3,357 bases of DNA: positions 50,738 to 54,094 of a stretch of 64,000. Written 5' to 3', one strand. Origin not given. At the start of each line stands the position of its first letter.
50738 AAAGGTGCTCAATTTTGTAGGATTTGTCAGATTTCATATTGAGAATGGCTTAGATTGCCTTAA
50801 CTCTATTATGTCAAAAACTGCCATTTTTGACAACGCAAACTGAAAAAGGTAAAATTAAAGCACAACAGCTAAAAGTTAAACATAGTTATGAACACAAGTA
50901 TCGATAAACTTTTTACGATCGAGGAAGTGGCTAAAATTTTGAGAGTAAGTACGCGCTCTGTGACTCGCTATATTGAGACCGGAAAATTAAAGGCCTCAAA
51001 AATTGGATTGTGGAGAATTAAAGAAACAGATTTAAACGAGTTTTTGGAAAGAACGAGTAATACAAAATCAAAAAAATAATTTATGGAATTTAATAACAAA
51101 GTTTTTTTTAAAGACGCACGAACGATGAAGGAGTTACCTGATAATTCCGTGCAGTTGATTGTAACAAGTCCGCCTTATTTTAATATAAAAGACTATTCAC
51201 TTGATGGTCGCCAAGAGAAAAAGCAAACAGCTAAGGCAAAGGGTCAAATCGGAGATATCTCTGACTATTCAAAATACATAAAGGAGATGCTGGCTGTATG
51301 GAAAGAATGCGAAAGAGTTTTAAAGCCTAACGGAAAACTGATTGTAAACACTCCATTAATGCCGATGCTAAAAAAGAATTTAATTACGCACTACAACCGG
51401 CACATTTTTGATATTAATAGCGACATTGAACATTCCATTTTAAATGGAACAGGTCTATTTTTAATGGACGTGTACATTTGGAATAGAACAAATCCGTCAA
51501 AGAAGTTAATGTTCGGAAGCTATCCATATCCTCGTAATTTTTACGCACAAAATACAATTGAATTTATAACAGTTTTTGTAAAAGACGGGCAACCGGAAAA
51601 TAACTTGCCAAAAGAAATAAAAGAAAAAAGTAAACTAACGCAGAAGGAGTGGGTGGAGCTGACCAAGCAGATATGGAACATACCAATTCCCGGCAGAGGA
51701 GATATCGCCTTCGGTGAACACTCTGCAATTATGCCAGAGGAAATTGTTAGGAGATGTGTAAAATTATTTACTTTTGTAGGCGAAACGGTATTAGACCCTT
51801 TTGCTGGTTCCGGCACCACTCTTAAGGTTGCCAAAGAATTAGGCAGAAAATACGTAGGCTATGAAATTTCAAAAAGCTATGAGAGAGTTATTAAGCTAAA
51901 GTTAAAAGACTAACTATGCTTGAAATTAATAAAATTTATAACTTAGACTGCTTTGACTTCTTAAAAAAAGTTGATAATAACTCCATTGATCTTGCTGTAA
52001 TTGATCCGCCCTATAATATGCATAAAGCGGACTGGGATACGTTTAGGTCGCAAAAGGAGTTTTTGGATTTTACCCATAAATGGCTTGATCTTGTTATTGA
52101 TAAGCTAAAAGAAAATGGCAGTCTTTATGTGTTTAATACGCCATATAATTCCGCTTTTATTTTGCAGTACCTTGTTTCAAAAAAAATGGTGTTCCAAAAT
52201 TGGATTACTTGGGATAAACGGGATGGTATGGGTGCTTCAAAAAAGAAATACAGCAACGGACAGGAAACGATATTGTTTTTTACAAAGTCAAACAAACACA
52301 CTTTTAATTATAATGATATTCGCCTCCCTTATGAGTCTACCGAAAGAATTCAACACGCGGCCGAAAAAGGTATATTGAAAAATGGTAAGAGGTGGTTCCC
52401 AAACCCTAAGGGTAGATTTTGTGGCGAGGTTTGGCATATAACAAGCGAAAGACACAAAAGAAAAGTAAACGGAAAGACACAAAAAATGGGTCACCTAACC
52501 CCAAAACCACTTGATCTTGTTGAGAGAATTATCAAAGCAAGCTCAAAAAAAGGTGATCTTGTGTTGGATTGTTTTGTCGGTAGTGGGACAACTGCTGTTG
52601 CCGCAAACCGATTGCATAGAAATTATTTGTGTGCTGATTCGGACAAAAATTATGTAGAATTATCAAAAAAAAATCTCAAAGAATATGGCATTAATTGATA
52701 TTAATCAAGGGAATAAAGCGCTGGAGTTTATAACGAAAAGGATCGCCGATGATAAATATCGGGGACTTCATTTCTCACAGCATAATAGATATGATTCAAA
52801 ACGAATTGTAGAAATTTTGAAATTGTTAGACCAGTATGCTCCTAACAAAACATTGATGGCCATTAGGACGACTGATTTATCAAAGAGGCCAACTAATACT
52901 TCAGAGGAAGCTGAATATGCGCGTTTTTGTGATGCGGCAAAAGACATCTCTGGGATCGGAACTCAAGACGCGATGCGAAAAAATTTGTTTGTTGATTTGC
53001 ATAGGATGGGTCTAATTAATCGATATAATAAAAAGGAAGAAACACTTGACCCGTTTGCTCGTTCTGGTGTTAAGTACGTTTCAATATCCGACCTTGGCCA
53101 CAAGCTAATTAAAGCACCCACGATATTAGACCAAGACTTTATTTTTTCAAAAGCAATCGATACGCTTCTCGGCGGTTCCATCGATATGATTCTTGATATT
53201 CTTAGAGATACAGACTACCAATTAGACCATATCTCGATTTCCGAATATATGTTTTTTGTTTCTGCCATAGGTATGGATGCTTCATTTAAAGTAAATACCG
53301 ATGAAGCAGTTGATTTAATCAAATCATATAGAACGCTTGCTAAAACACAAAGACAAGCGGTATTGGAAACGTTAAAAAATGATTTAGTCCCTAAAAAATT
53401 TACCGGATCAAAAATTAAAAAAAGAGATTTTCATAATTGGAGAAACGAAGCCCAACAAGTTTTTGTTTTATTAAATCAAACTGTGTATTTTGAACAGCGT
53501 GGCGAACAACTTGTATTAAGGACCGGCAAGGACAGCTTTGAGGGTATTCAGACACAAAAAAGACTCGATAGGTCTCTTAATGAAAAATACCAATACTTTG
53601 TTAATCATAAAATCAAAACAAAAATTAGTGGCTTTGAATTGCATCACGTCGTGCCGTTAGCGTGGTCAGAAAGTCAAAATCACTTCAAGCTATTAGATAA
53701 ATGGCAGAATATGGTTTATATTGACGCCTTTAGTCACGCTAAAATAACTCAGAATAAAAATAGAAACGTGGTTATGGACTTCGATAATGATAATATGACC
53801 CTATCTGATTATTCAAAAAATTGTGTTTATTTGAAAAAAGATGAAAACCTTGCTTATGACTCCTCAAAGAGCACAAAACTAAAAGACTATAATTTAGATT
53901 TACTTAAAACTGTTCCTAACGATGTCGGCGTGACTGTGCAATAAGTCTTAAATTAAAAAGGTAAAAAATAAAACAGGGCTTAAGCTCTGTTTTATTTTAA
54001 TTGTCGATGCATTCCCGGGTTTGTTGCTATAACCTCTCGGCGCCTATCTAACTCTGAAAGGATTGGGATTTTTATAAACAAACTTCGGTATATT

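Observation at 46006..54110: ~8.1 kb serine-integrase element inserted in comM with reconstructable attB/attP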

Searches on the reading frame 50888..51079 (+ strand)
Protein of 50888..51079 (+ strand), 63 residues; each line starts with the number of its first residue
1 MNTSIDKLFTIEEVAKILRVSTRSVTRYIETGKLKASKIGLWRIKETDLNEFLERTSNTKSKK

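Call 5: search_protein_families(library=pfam, proteins=[window:50888-51079:+], max_evalue=0.01)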
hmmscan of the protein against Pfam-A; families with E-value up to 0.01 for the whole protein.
window:50888-51079:+ (63 aa): 4 families
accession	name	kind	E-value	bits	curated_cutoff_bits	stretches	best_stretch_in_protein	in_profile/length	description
PF12728.13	HTH_17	-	1.3e-16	61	27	1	8-56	1-50/51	Helix-turn-helix domain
PF00376.29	MerR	-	6e-05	23.2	28.2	1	10-37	1-28/38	MerR family regulatory protein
PF13411.12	MerR_1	-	0.0039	17.7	21.6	1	9-38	1-30/69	MerR HTH family regulatory protein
PF13384.12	HTH_23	-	0.0052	17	24.6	1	9-30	18-39/50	Homeodomain-like domain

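Call 8: search_protein_families(library=phrogs, proteins=[window:50888-51079:+], max_evalue=0.001)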
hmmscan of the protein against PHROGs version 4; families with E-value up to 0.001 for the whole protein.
window:50888-51079:+ (63 aa): 9 families
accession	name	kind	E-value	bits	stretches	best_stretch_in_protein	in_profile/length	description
phrog_66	-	integration and excision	3.7e-11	44.3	1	2-61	87-148/412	excisionase and transcriptional regulator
phrog_2907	-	integration and excision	9.1e-09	36.7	1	6-48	4-49/117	excisionase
phrog_1840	-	integration and excision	1.2e-06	29.9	1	9-61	7-61/90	excisionase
phrog_10045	-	DNA, RNA and nucleotide metabolism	1.2e-06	29.3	1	5-52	17-66/74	HTH DNA binding protein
phrog_7735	-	integration and excision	1.9e-05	25.9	1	7-53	4-50/99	excisionase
phrog_1877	-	DNA, RNA and nucleotide metabolism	0.00013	22.9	1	6-58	58-111/129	DNA binding protein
phrog_57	-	head and packaging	0.00048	21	1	5-51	9-57/199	terminase small subunit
phrog_2474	-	transcription regulation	0.00068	20.5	1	3-38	43-78/118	MerR-like transcriptional regulator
phrog_6401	-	DNA, RNA and nucleotide metabolism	0.00073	20.4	1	6-52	7-55/64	DNA binding protein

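Call 45: search_protein_families(library=ncbifam, proteins=[window:50888-51079:+], max_evalue=0.01)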
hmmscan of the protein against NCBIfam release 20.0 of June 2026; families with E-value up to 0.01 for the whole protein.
window:50888-51079:+ (63 aa): 5 families
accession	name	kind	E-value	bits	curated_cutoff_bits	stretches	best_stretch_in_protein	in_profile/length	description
TIGR01764.1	excise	domain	8.3e-11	42.1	28.8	1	9-55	2-49/49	excisionase family DNA-binding protein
NF047737.1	antiphage_MADS1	equivalog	4.8e-05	23.5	80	1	6-51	1-47/49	methylation-associated defense system helix-turn-helix domain-containing protein MAD1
NF033787.1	HTH_BldC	subfamily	9.4e-05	22.2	77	1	8-36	2-30/49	BldC family transcriptional regulator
NF040990.2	MamR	equivalog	0.00022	21.5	100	1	6-54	41-90/91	magnetosome protein MamR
NF033518.0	transpos_IS607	equivalog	0.0014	18.2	110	1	13-62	2-53/187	IS607 family transposase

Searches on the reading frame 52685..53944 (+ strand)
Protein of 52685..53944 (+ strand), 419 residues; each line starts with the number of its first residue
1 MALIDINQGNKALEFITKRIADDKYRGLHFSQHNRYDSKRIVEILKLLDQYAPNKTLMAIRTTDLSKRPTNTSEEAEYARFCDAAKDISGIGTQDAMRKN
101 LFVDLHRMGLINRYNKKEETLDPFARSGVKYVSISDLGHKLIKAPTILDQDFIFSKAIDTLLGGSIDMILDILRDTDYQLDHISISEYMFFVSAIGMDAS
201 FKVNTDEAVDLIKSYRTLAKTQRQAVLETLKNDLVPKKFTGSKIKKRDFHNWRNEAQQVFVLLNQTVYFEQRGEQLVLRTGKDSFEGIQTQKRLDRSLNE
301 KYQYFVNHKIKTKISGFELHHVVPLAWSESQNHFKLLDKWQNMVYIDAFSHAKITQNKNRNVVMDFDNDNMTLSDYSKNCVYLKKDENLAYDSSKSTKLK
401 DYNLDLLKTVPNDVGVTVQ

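Call 5: search_protein_families(library=pfam, proteins=[window:52685-53944:+], max_evalue=0.01)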
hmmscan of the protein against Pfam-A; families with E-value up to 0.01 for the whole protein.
window:52685-53944:+ (419 aa): 1 family
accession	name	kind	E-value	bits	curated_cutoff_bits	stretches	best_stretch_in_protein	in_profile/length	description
PF23196.1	NOMO_6th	-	0.0049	17.7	27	0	351-393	40-82/123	NOMO sixth transthyretin-like domain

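Call 8: search_protein_families(library=phrogs, proteins=[window:52685-53944:+], max_evalue=0.001)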
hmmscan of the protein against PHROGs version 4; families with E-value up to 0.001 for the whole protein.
window:52685-53944:+ (419 aa): 0 families

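Call 45: search_protein_families(library=ncbifam, proteins=[window:52685-53944:+], max_evalue=0.01)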
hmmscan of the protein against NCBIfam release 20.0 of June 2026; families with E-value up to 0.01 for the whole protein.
window:52685-53944:+ (419 aa): 0 families

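Call 61: search_protein_families(library=pfam, proteins=[window:52685-53944:+], max_evalue=10)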
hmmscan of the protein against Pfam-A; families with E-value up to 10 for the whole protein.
window:52685-53944:+ (419 aa): 2 families
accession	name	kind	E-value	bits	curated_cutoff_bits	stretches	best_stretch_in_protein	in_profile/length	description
PF23196.1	NOMO_6th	-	0.0049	17.7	27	1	351-393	40-82/123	NOMO sixth transthyretin-like domain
PF04381.17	RdgC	-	0.01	15.6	25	1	298-355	89-146/298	Putative exonuclease, RdgC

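Call 62: search_solved_structures(query=window:52685-53944:+, max_evalue=10)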
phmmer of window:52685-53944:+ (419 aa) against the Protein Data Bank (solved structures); distinct sequences matched with E-value up to 10: 2.
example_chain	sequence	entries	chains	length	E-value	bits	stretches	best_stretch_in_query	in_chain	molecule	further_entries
3et4_A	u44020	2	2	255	0.47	12.8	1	320-377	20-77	Outer membrane protein P4, NADP phosphatase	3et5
3ocy_A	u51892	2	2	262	0.48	12.8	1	320-377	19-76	Lipoprotein E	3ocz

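Call 63: find_homologous_proteins(query=window:52685-53944:+, max_evalue=0.001)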
Query window:52685-53944:+ (419 aa): 767 proteins with E <= 0.001 among 3121 candidates; the best 120 are listed.
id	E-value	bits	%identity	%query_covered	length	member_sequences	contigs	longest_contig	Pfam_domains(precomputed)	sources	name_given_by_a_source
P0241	1.3e-250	849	93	98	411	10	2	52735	-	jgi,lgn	jgi:hypothetical protein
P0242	5.7e-217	738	80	98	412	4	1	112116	-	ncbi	-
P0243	6.8e-215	732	80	98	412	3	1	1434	-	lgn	-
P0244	7.4e-187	639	70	98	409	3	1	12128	-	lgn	-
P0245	5.1e-176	604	68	98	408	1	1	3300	-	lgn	-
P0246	1.8e-175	602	67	98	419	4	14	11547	-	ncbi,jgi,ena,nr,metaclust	ncbi:MAG: Type-2 restriction enzyme MboII [Parcubacteria group bacterium GW2011_GWA2_42_28]|nr:MAG: 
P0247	2.3e-172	592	67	98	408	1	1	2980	-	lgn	-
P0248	1.4e-171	589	65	98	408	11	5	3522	-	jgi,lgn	-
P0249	2.7e-171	588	67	98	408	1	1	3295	-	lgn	-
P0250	8.7e-171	586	67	98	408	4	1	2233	-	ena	-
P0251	1.1e-170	586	65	98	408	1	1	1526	-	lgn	-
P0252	1.7e-170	586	66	98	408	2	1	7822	-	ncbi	-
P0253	3.6e-170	584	66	98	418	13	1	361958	-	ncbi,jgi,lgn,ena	ncbi:MAG: hypothetical protein WC908_00040 [Candidatus Paceibacterota bacterium]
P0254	6.2e-170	584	66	98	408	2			-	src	-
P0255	1.1e-169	583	67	98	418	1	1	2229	-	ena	-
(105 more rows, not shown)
